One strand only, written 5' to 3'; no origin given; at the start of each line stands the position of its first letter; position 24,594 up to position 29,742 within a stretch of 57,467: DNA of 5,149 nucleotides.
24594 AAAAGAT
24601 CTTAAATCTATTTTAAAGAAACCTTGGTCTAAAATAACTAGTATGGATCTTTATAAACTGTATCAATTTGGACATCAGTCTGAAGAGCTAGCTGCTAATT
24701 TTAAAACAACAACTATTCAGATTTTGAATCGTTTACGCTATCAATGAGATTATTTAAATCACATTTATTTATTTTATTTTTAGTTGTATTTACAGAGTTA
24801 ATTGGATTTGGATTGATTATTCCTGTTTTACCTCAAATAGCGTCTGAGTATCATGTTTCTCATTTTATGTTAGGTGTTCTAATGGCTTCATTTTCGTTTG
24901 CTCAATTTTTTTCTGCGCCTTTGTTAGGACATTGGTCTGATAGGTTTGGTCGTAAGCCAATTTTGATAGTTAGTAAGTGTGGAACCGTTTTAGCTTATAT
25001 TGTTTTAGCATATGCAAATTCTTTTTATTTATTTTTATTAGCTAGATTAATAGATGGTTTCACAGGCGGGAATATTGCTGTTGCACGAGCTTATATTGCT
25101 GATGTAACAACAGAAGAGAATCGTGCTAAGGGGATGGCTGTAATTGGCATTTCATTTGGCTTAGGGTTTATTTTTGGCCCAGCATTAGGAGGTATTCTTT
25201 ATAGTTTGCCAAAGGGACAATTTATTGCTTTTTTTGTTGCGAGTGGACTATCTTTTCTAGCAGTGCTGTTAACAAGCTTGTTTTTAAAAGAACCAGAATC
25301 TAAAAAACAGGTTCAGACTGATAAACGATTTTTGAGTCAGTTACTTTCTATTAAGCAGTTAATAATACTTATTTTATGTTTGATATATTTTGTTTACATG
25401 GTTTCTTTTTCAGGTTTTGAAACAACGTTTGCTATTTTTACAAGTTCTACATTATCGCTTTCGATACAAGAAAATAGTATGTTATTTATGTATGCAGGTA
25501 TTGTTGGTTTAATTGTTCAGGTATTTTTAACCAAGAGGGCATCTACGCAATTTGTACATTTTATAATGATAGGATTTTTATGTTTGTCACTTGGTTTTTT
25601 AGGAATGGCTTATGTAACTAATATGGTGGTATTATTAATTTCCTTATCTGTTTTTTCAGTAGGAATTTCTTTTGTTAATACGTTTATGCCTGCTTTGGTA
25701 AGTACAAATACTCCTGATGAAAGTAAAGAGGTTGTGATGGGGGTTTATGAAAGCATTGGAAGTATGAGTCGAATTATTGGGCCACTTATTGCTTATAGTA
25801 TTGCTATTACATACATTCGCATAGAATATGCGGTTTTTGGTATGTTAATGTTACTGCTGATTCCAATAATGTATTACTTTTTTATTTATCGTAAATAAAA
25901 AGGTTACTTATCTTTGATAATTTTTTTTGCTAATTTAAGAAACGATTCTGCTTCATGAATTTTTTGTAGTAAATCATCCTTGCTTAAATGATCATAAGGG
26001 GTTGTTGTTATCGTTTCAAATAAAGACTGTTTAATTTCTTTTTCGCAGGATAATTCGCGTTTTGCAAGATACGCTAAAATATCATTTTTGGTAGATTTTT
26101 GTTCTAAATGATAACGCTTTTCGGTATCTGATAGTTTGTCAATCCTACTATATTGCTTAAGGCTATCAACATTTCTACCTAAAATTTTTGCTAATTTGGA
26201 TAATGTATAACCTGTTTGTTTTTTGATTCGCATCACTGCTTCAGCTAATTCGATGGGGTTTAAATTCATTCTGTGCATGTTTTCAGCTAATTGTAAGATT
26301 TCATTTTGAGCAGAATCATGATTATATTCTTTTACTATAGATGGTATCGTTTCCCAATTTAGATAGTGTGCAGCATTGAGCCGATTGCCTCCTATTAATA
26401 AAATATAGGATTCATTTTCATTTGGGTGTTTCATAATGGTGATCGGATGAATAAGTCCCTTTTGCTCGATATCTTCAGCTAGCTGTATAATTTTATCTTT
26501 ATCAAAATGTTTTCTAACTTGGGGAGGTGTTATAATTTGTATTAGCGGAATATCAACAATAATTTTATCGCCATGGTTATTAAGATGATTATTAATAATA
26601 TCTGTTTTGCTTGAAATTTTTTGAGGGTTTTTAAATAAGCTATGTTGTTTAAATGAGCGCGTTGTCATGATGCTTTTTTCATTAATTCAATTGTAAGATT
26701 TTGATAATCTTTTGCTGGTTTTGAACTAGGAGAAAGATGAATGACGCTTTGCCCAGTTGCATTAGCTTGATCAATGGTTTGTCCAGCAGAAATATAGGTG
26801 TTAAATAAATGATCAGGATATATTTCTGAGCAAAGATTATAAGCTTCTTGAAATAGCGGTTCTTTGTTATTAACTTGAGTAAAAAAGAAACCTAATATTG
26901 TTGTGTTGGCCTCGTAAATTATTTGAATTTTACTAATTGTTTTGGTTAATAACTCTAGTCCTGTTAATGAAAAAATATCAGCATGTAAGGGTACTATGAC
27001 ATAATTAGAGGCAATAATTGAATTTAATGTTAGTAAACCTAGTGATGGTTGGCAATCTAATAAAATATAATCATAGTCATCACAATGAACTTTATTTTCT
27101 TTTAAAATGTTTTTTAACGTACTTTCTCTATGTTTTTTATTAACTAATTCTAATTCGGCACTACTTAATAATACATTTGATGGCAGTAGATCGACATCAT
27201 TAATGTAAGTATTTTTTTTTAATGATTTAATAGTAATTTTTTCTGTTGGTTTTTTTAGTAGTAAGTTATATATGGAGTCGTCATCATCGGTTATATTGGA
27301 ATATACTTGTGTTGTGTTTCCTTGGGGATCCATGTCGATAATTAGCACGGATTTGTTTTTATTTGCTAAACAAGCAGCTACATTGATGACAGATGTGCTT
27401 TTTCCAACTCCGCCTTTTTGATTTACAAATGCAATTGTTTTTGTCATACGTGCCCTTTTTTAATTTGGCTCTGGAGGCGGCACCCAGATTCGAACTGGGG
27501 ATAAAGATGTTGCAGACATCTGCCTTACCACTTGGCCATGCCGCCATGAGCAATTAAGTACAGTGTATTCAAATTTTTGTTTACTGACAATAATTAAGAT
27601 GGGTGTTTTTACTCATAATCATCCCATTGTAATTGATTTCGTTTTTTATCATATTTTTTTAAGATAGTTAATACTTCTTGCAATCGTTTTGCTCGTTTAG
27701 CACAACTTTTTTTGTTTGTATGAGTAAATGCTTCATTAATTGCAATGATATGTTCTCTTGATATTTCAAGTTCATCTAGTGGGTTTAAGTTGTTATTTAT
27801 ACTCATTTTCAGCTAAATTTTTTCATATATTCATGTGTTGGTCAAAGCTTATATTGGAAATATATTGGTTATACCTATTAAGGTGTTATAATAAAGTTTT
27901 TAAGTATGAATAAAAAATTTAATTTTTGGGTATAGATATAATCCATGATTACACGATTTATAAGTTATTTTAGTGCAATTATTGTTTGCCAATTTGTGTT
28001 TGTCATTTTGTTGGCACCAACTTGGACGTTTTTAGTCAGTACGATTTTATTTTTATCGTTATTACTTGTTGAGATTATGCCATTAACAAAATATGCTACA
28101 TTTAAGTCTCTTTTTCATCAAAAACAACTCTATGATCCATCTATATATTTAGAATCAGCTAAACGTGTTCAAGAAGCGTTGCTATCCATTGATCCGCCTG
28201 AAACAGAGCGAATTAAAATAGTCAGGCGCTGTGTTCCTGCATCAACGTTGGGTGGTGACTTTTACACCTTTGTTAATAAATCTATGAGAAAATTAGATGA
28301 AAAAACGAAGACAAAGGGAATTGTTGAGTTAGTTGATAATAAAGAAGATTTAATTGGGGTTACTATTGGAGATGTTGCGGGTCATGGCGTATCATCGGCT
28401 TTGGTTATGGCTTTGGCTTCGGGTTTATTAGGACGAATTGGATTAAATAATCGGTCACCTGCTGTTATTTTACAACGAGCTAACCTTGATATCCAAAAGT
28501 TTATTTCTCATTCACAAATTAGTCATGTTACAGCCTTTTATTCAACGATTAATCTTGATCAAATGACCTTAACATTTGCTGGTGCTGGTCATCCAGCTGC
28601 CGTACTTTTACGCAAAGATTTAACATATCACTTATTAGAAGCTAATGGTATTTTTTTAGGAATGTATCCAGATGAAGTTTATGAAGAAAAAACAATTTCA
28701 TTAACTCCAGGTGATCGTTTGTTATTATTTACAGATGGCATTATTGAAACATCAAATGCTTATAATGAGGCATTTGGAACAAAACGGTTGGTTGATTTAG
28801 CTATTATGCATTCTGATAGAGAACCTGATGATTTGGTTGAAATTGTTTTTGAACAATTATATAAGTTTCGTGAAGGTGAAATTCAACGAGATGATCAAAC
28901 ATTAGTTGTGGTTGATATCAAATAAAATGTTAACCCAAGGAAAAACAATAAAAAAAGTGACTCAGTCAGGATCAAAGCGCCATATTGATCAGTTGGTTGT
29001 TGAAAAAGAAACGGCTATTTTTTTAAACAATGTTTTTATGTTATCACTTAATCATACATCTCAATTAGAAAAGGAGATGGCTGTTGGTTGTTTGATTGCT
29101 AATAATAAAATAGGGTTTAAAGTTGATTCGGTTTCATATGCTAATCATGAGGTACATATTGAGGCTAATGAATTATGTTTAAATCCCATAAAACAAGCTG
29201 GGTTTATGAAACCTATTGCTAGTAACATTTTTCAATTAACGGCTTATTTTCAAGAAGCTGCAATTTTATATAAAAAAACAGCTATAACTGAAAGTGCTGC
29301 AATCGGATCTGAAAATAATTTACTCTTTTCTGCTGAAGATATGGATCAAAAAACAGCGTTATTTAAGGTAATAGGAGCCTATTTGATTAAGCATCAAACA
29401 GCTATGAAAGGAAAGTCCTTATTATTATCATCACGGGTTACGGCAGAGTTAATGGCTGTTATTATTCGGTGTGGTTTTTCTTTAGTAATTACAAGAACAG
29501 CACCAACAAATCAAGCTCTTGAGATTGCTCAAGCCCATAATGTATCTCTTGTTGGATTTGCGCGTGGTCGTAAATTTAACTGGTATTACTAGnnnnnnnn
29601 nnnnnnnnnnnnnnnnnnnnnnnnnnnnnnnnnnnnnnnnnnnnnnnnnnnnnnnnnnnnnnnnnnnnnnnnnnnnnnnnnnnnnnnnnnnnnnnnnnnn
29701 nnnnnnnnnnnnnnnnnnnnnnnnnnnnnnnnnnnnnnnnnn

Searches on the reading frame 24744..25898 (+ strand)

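Call 47: search_protein_families(library=pfam, proteins=[window:24744-25898:+], max_evalue=0.00001)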
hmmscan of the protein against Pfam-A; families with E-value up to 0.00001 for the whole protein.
window:24744-25898:+ (384 aa): 2 families
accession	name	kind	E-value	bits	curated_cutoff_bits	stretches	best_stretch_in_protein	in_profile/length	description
PF07690.21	MFS_1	-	7.9e-60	203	33.4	2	11-347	1-347/347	Major Facilitator Superfamily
PF00083.30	Sugar_tr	-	2.6e-12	46.8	22.3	1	39-187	44-195/452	Sugar (and other) transporter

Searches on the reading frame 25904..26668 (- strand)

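Call 47: search_protein_families(library=pfam, proteins=[window:25904-26668:-], max_evalue=0.00001)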
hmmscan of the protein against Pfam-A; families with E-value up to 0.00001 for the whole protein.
window:25904-26668:- (254 aa): 1 family
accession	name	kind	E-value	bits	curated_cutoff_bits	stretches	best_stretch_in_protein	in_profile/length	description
PF02195.25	ParB_N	-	7.8e-14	51.9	26.3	1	47-131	14-94/95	ParB N-terminal domain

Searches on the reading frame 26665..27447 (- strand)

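Call 47: search_protein_families(library=pfam, proteins=[window:26665-27447:-], max_evalue=0.00001)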
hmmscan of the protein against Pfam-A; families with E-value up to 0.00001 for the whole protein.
window:26665-27447:- (260 aa): 6 families
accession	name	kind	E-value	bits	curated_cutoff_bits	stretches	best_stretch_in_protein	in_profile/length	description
PF13614.12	AAA_31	-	6.3e-52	176.5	27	1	2-176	1-169/177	AAA domain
PF01656.29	CbiA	-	5.3e-20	72.1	25.4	1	5-234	1-124/125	CobQ/CobB/MinD/ParA nucleotide binding domain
PF10609.15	ParA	-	1.1e-11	45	27.1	1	2-252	3-242/246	NUBPL iron-transfer P-loop NTPase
PF00142.24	Fer4_NifH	-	6.4e-10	39.4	25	1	9-80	6-77/271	4Fe-4S iron sulfur cluster binding proteins, NifH/frxC family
PF02374.21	ArsA_ATPase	-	3.9e-08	33.3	24.3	1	5-144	3-147/305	Anion-transporting ATPase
PF09140.17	MipZ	-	7.7e-08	32.4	20.7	1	4-69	2-67/262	ATPase MipZ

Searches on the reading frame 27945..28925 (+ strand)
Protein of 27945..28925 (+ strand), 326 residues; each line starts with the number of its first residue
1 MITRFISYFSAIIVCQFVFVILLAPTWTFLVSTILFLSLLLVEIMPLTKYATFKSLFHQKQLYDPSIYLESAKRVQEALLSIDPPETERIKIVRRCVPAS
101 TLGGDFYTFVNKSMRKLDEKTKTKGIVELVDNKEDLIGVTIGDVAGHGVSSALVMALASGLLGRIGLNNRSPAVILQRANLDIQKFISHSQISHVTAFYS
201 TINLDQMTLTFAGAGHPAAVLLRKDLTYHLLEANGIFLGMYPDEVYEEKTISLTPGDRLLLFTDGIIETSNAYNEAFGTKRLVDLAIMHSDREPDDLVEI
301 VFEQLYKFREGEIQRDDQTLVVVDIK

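Call 48: search_protein_families(library=pfam, proteins=[window:27945-28925:+], max_evalue=0.00001)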
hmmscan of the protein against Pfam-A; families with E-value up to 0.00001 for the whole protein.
window:27945-28925:+ (326 aa): 1 family
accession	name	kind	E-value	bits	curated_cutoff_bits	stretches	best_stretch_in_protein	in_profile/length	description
PF07228.17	SpoIIE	-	2.5e-44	152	25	1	136-325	4-191/192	Stage II sporulation protein E (SpoIIE)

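Call 91: search_protein_families(library=ncbifam, proteins=[window:27945-28925:+], max_evalue=0.001)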
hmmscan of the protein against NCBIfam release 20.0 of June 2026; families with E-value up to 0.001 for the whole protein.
window:27945-28925:+ (326 aa): 3 families
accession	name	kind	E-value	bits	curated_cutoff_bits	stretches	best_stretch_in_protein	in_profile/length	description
NF038263.1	prot_phos_SiaA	equivalog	2.4e-13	49.5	700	1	132-322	460-654/658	biofilm regulation protein phosphatase SiaA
NF045505.1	RR_RssB_Pseudo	equivalog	8.5e-13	48.1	700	1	73-269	160-341/394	two-component system response regulator RssB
TIGR02865.1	spore_II_E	equivalog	4.7e-06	24.9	490.8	1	200-325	642-763/764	stage II sporulation protein E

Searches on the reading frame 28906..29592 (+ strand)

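Call 48: search_protein_families(library=pfam, proteins=[window:28906-29592:+], max_evalue=0.00001)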
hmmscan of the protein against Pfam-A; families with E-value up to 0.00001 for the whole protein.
window:28906-29592:+ (228 aa): 1 family
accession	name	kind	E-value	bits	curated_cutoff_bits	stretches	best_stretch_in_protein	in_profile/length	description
PF02634.21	FdhD-NarQ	-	3.8e-27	96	27.2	1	101-227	104-230/237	FdhD/NarQ family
